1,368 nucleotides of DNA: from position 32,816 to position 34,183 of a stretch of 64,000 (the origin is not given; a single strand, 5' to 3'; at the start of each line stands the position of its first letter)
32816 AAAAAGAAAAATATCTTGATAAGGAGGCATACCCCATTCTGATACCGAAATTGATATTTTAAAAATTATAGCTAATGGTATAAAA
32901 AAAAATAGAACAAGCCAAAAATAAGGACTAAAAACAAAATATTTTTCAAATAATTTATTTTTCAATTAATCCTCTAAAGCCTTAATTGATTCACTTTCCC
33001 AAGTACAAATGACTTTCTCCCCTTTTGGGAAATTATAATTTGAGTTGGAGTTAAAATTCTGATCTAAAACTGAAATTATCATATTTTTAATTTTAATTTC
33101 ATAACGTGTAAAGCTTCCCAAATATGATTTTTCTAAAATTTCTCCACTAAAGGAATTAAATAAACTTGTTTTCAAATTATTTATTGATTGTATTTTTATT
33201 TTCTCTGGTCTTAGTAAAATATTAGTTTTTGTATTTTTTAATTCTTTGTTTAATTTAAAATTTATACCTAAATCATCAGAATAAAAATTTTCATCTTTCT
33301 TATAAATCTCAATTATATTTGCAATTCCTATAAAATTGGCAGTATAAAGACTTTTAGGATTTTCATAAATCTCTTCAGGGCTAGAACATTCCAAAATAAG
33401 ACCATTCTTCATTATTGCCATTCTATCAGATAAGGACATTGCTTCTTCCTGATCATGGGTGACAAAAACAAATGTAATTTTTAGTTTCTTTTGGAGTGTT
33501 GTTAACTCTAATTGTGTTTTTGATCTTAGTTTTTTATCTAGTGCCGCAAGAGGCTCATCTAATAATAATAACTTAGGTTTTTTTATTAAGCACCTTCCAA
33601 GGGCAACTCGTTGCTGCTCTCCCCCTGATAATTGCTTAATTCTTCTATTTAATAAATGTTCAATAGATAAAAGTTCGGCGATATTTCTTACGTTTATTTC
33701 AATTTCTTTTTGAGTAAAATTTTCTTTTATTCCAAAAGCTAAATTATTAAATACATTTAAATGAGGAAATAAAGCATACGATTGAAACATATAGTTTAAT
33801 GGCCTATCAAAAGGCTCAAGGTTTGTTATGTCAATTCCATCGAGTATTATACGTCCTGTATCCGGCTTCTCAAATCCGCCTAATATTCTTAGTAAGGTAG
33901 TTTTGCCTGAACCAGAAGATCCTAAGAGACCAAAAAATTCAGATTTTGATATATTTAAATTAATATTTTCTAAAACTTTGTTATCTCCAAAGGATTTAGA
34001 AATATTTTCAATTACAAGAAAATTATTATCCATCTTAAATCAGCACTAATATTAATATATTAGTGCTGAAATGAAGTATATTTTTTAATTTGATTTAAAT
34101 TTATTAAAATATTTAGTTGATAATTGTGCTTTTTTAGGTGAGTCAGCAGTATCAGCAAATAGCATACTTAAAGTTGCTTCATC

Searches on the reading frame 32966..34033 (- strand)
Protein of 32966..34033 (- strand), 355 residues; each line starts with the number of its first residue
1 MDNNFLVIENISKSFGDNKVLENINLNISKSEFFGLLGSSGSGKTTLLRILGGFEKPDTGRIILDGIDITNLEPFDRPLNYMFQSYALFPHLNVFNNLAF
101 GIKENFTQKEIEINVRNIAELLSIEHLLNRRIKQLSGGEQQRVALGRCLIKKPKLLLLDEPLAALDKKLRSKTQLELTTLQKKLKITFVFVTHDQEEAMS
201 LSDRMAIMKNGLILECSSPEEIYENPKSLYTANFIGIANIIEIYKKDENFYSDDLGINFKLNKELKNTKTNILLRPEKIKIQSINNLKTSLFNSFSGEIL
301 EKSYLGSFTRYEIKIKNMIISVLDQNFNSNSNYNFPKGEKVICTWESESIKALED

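Call 57: search_protein_families(library=pfam, proteins=[window:32966-34033:-], max_evalue=0.00001)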
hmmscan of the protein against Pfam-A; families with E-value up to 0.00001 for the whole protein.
window:32966-34033:- (355 aa): 2 families
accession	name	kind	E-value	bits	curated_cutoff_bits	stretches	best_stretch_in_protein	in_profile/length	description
PF00005.33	ABC_tran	-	3.2e-35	122.1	25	1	21-163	1-137/137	ABC transporter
PF08402.16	TOBE_2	-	5.6e-08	33.2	21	1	273-350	2-73/76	TOBE domain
